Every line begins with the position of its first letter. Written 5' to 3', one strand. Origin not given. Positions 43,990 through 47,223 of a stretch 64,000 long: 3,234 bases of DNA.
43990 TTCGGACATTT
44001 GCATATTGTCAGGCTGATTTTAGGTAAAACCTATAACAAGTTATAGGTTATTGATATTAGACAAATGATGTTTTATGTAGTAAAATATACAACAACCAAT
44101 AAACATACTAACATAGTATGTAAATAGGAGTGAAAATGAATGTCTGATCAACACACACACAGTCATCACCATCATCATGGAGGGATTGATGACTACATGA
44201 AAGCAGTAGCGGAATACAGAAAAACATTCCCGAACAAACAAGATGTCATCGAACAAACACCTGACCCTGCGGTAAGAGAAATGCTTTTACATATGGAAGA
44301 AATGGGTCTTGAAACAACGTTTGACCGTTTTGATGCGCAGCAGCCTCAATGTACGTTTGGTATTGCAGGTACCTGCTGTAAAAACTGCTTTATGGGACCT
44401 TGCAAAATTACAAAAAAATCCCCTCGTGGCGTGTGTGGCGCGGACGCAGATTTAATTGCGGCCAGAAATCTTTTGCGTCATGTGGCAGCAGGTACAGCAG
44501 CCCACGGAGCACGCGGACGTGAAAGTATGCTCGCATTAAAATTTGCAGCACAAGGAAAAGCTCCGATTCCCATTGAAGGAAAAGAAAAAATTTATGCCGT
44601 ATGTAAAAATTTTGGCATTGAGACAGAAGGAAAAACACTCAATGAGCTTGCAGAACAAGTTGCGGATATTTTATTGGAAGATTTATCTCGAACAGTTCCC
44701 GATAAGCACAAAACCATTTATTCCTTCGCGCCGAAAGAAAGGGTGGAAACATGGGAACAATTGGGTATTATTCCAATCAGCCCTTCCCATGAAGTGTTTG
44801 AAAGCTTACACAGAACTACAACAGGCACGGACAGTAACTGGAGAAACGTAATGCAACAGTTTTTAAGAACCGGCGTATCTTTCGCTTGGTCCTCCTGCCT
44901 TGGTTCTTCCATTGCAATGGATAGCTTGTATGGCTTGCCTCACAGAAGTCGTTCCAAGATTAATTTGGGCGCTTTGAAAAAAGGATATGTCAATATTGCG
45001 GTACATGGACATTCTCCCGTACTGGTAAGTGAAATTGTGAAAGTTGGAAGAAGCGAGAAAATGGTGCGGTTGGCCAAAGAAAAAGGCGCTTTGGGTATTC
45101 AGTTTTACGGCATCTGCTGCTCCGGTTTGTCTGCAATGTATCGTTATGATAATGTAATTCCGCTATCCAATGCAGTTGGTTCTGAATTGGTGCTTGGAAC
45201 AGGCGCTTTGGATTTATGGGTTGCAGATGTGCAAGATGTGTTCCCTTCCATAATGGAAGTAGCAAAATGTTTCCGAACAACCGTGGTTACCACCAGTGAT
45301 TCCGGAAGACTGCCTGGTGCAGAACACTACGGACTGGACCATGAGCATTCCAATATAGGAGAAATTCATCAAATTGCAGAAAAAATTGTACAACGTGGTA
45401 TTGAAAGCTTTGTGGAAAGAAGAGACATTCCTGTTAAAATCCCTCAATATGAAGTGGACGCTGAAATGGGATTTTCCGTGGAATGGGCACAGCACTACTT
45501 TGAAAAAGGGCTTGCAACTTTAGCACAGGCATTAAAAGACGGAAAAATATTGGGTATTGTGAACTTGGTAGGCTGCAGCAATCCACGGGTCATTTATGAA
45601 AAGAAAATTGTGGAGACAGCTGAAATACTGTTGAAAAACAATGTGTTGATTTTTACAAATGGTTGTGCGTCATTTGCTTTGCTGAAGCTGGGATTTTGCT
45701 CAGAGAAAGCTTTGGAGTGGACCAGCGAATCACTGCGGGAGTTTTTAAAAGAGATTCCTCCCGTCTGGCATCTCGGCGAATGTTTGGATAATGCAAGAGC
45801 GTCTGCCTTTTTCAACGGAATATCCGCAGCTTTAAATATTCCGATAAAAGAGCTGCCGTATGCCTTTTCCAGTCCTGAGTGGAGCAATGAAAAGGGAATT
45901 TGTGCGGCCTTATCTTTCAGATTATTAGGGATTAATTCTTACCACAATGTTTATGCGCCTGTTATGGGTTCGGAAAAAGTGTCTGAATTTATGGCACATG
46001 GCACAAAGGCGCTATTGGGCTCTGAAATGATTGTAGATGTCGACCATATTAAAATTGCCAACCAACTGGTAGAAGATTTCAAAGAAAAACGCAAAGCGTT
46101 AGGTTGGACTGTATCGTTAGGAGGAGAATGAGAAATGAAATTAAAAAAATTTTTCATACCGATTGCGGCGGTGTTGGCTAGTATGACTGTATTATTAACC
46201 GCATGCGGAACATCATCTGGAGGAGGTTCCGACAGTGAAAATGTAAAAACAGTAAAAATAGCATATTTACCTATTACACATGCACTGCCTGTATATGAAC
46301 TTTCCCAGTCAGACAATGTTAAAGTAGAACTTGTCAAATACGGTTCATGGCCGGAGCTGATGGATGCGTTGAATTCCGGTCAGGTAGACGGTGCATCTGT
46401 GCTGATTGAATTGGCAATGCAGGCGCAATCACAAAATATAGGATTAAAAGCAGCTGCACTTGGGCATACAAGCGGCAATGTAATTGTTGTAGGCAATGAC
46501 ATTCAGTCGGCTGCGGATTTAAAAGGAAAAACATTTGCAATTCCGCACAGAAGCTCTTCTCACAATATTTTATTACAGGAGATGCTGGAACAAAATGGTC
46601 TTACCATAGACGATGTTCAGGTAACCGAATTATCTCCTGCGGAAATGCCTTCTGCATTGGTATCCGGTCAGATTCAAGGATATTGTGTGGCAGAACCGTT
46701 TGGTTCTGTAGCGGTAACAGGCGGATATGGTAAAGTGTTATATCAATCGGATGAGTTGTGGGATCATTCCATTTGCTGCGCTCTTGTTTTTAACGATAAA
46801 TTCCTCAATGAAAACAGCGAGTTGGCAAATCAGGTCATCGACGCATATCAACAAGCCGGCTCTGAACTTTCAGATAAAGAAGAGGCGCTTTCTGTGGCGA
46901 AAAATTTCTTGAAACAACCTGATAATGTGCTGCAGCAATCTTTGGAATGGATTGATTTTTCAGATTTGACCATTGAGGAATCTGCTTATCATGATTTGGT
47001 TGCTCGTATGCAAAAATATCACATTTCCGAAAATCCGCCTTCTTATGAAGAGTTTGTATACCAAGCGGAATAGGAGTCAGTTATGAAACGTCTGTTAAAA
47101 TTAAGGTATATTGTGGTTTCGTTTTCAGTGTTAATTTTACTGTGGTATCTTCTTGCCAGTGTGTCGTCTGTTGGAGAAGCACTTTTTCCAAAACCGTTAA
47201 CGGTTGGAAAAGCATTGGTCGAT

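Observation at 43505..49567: Orphan Ni-CODH (CooS) with a poly-His tail, fused transcriptionally to a NitT/TauT-family ABC importer and flanked by Rrf2 and LysR regulators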

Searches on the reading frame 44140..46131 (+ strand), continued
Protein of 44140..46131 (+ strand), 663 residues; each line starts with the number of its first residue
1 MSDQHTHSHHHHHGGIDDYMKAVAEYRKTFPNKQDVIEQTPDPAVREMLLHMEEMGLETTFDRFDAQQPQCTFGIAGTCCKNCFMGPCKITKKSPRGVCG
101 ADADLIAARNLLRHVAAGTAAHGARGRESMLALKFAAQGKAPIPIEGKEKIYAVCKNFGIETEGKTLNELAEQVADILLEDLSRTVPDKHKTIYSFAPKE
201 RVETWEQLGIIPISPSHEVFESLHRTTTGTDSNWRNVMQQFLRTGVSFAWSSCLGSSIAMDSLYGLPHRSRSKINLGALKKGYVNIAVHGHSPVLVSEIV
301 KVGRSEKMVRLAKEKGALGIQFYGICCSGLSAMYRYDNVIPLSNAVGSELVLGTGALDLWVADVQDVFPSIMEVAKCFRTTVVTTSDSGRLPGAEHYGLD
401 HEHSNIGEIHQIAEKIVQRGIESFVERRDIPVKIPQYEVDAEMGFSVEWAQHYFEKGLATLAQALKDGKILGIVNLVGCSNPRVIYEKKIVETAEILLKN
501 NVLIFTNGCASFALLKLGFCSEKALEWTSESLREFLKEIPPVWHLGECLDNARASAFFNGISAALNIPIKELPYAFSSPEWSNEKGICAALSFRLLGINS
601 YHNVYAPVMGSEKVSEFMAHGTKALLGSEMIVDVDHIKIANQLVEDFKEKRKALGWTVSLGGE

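Call 57: search_protein_families(library=pfam, proteins=[L054:9116-10297:+, L057:7019-7405:+, L029:8305-9567:+, L029:6729-8171:+, L004:6528-7415:+, L056:9417-9695:-, L038:14546-15724:-, L038:8555-9385:-, L038:7443-8540:-, L090:3650-4594:+], max_evalue=0.001)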
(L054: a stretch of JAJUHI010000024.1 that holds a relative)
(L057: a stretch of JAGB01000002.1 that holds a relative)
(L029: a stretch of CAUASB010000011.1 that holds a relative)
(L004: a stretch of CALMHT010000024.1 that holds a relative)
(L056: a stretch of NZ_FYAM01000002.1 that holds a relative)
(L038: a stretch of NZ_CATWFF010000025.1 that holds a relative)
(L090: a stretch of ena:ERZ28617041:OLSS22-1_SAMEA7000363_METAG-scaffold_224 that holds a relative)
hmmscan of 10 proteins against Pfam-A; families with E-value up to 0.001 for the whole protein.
L054:9116-10297:+ (393 aa): 1 family
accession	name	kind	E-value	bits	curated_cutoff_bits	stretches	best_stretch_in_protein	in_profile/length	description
PF00155.27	Aminotran_1_2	-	5e-40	138.2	19.7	1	31-380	2-356/361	Aminotransferase class I and II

L057:7019-7405:+ (128 aa): 1 family
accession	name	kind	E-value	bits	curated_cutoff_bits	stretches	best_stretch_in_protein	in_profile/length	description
PF01042.26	Ribonuc_L-PSP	-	9.8e-48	161.6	27.3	1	11-127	2-120/121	Endoribonuclease L-PSP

L029:8305-9567:+ (420 aa): 3 families
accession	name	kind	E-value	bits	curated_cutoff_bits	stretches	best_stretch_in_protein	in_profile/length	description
PF02773.21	S-AdoMet_synt_C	-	3.5e-71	238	25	1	267-406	1-138/138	S-adenosylmethionine synthetase, C-terminal domain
PF02772.21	S-AdoMet_synt_M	-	2.4e-45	154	29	1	146-265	1-120/120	S-adenosylmethionine synthetase, central domain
PF00438.25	S-AdoMet_synt_N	-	6.1e-39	133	33.1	1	8-123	2-99/99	S-adenosylmethionine synthetase, N-terminal domain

L029:6729-8171:+ (480 aa): 3 families
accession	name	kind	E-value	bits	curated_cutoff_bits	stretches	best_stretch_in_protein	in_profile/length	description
PF04055.27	Radical_SAM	-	1e-17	65.3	29.5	1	114-247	3-148/166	Radical SAM superfamily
PF13186.11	SPASM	-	5.8e-06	26.9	21.5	1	329-385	1-59/67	Iron-sulfur cluster-binding domain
PF13353.11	Fer4_12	-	0.00052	20.8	22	0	116-176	13-76/137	4Fe-4S single cluster domain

L004:6528-7415:+ (295 aa): 1 family
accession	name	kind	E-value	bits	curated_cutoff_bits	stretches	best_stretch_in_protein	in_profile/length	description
PF01891.21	CbiM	-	3.1e-38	132.1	23.1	1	2-194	1-199/205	Cobalt uptake substrate-specific transmembrane region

L056:9417-9695:- (92 aa): 1 family
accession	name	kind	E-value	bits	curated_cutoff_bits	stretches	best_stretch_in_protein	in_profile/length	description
PF12788.12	YmaF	-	8.5e-15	55.5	27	1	2-86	3-92/97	YmaF family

L038:14546-15724:- (392 aa): 1 family
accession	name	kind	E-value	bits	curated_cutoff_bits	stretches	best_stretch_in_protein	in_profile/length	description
PF01435.24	Peptidase_M48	-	1.6e-17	64.4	20.3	1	114-289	6-178/186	Peptidase family M48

L038:8555-9385:- (276 aa): 2 families
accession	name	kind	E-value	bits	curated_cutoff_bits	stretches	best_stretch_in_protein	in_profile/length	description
PF01936.24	NYN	-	7e-35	121.1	24.2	1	6-141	1-145/145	NYN domain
PF12872.13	OST-HTH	-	8.3e-15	54.9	23.8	1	183-245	4-66/71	OST-HTH/LOTUS domain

L038:7443-8540:- (365 aa): 0 families

L090:3650-4594:+ (314 aa): 1 family
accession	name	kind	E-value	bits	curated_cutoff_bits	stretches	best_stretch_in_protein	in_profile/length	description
PF00291.31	PALP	-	1.7e-71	241.4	35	1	10-275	2-275/295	Pyridoxal-phosphate dependent enzyme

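Call 82: search_protein_families(library=pfam, alignment_id=A3, max_evalue=0.00001)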
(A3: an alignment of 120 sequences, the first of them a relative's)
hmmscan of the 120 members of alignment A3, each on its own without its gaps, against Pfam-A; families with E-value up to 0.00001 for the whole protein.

A. member 1, L001:9367-9798:+ (143 aa): 1 family
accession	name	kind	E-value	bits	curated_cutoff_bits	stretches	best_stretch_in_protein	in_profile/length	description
PF02082.26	Rrf2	-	2.9e-37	128.2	30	1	3-134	1-132/132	Iron-dependent Transcriptional regulator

B. families by the number of members that match (of 120 scanned): 139 families (the first 25 are shown)
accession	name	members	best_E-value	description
PF04542.20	Sigma70_r2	8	3.7e-17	Sigma-70 region 2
PF00155.27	Aminotran_1_2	6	1.5e-42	Aminotransferase class I and II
PF00239.26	Resolvase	6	4.9e-39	Resolvase, N terminal domain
PF07508.19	Recombinase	6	1.5e-17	Recombinase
PF13408.12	Zn_ribbon_recom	6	1.9e-13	Recombinase zinc beta ribbon domain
PF01053.26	Cys_Met_Meta_PP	5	1.7e-153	Cys/Met metabolism PLP-dependent enzyme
PF01891.21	CbiM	4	3.1e-38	Cobalt uptake substrate-specific transmembrane region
PF02663.19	FmdE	4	8.9e-36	FmdE, Molybdenum formylmethanofuran dehydrogenase operon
PF00126.33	HTH_1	4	3.4e-18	Bacterial regulatory helix-turn-helix protein, lysR family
PF03466.25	LysR_substrate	4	1.3e-11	LysR substrate binding domain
PF02773.21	S-AdoMet_synt_C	3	3.5e-71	S-adenosylmethionine synthetase, C-terminal domain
PF12146.15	Hydrolase_4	3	2.6e-48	Serine aminopeptidase, S33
PF02772.21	S-AdoMet_synt_M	3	3.1e-46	S-adenosylmethionine synthetase, central domain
PF00438.25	S-AdoMet_synt_N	3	3.9e-39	S-adenosylmethionine synthetase, N-terminal domain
PF00561.26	Abhydrolase_1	3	1.3e-10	alpha/beta hydrolase fold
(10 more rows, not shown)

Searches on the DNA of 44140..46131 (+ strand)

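Call 40: search_rna_families(sources=[L023, L027, L032, L040, L053, L075, L077, L044, L035, L041, L073, L061, L028, L030, L019, L031, L005, L010, L080], threshold=gathering)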
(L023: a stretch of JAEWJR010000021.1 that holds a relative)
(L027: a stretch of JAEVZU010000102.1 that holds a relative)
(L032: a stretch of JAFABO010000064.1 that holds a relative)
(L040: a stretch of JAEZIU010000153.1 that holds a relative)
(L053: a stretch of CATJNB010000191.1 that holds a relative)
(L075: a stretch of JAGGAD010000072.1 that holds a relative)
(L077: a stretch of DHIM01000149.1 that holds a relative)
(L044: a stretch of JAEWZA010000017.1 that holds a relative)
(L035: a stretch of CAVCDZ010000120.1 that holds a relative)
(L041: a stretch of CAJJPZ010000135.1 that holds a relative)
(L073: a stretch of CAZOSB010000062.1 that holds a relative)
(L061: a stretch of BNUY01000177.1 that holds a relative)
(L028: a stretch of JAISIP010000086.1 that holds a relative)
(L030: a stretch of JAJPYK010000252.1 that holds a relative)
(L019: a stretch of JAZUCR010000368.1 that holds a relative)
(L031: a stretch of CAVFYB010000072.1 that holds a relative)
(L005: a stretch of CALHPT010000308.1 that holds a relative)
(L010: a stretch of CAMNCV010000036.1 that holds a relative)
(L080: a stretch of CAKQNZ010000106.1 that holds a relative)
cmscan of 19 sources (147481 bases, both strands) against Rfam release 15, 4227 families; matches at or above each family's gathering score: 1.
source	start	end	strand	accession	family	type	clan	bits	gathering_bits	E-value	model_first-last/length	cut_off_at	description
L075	3137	3221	+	RF00029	Intron_gpII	Intron;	-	51.9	40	6.1e-07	1-77/77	no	Group II catalytic intron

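Call 56: search_rna_families(sources=[L084, L085, L086, L090, L088, L057, L078], threshold=gathering)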
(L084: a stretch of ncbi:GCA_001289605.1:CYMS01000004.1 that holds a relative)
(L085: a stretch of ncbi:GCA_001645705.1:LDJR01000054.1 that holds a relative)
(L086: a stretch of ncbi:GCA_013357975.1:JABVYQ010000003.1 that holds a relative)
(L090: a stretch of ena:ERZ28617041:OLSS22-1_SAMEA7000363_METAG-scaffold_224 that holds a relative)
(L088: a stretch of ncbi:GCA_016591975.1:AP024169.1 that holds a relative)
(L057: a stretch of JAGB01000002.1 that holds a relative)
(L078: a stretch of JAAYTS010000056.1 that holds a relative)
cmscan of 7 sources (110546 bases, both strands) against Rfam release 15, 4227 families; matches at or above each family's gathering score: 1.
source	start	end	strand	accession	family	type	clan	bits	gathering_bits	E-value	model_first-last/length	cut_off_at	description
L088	4660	4752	+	RF02683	NiCo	Cis-reg; riboswitch;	CL00122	54.2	37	2.2e-09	1-96/96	no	NiCo (Nickel/Cobalt) riboswitch aptamer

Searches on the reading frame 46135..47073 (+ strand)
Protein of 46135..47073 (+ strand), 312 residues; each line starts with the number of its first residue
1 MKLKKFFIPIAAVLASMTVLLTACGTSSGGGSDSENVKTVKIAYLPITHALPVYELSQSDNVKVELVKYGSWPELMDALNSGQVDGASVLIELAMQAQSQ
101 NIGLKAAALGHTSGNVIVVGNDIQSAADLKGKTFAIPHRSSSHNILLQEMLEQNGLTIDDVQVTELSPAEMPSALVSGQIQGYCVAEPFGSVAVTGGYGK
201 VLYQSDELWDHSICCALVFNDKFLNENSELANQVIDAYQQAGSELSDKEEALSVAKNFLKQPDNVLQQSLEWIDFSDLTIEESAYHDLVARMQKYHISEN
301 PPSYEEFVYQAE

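Call 3: search_protein_families(library=pfam, proteins=[window:46135-47073:+])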
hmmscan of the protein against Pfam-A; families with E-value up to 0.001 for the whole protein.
window:46135-47073:+ (312 aa): 5 families
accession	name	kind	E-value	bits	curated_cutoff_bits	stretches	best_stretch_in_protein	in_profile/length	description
PF13379.11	NMT1_2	-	8.4e-34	117.9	24.7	1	34-256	2-249/252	NMT1-like family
PF09084.16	NMT1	-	1.8e-14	54.6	20.5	1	60-242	19-206/216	NMT1/THI5 like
PF12974.12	Phosphonate-bd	-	7.8e-10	39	27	1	56-161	23-136/242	ABC transporter, phosphonate, periplasmic substrate-binding protein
PF16868.10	NMT1_3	-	6.3e-08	33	27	1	122-192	102-173/289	NMT1-like family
PF04069.17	OpuAC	-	0.00014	22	21.2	1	56-259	23-255/257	Substrate binding domain of ABC-type glycine betaine transport system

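Call 4: search_protein_families(library=ncbifam, proteins=[window:46135-47073:+])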
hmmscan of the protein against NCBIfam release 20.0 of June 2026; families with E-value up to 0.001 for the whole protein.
window:46135-47073:+ (312 aa): 8 families
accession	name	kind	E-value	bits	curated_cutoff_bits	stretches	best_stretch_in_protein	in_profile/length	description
TIGR01728.1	SsuA_fam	subfamily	9.3e-36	123.5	163.5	1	60-271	29-243/290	aliphatic sulfonate ABC transporter substrate-binding protein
NF040735.1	SBP_SaoX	equivalog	3.2e-25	88.9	300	1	61-241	31-214/330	ABC transporter substrate-binding subunit SaoX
NF008588.0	PRK11553.1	subfamily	1.2e-23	83.6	299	1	61-271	55-267/319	aliphatic sulfonate ABC transporter substrate-binding protein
TIGR01729.1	taurine_ABC_bnd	equivalog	3.6e-13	49.6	304.25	1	60-251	25-219/300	taurine ABC transporter substrate-binding protein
NF008553.0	PRK11480.1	equivalog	7.9e-12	45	490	1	60-267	49-251/320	taurine ABC transporter substrate-binding protein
TIGR02122.1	TRAP_TAXI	subfamily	2.3e-10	39.8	84.35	1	116-186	124-197/320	TAXI family TRAP transporter solute-binding subunit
TIGR03427.1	ABC_peri_uca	equivalog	5e-09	35.8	333.9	1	61-256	34-229/328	putative urea ABC transporter substrate-binding protein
TIGR01098.1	3A0109s03R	subfamily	7.9e-05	22.3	112.05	1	55-158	56-169/253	phosphate/phosphite/phosphonate ABC transporter substrate-binding protein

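Call 23: search_solved_structures(query=window:46135-47073:+, show_alignments=2, max_evalue=0.01)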
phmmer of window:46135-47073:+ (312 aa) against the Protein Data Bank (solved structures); distinct sequences matched with E-value up to 0.01: 15.
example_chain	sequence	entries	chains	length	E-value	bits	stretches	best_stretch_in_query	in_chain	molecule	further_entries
3un6_A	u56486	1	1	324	3.4e-63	216.8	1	27-309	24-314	ABC transporter substrate-binding protein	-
2x26_A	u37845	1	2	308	8.2e-15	58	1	62-254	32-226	PERIPLASMIC ALIPHATIC SULPHONATES-BINDING PROTEIN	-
3e4r_A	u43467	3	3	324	4.3e-13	52.4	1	61-206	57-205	Nitrate transport protein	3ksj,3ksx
3uif_A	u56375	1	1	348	1e-09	41.3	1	59-247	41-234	Sulfonate ABC transporter, periplasmic sulfonate-binding protein SsuA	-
9uai_E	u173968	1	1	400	2.3e-09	40.2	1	40-212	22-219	Nitrate transport ATP-binding subunits C and D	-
9uak_A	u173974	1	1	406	2.4e-09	40.1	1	40-212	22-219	C terminal regulatory domain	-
9u9z_C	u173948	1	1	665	1.4e-08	37.6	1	62-211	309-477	CmpC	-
9ua0_C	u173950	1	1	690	1.5e-08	37.5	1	62-211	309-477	CmpC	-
9ua1_C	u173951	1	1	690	1.5e-08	37.4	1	62-211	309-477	CmpC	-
6ssy_A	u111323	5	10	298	5.7e-08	35.6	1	60-266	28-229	Taurine-binding periplasmic protein | Taurine ABC transporter substrate-binding protein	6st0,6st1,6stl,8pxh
8wm7_C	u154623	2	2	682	9.5e-08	34.8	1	132-220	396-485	Nitrate transport ATP-binding protein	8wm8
8w9m_C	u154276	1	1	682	1.1e-07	34.7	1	132-220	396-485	Nitrate transport ATP-binding protein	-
3qsl_A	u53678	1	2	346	0.00011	24.8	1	42-208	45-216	Putative exported protein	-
2g29_A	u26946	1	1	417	0.00044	22.8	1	31-269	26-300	Nitrate transport protein nrtA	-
9oz4_A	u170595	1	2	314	0.0072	18.8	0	123-185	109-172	TRAP transporter solute receptor, TAXI family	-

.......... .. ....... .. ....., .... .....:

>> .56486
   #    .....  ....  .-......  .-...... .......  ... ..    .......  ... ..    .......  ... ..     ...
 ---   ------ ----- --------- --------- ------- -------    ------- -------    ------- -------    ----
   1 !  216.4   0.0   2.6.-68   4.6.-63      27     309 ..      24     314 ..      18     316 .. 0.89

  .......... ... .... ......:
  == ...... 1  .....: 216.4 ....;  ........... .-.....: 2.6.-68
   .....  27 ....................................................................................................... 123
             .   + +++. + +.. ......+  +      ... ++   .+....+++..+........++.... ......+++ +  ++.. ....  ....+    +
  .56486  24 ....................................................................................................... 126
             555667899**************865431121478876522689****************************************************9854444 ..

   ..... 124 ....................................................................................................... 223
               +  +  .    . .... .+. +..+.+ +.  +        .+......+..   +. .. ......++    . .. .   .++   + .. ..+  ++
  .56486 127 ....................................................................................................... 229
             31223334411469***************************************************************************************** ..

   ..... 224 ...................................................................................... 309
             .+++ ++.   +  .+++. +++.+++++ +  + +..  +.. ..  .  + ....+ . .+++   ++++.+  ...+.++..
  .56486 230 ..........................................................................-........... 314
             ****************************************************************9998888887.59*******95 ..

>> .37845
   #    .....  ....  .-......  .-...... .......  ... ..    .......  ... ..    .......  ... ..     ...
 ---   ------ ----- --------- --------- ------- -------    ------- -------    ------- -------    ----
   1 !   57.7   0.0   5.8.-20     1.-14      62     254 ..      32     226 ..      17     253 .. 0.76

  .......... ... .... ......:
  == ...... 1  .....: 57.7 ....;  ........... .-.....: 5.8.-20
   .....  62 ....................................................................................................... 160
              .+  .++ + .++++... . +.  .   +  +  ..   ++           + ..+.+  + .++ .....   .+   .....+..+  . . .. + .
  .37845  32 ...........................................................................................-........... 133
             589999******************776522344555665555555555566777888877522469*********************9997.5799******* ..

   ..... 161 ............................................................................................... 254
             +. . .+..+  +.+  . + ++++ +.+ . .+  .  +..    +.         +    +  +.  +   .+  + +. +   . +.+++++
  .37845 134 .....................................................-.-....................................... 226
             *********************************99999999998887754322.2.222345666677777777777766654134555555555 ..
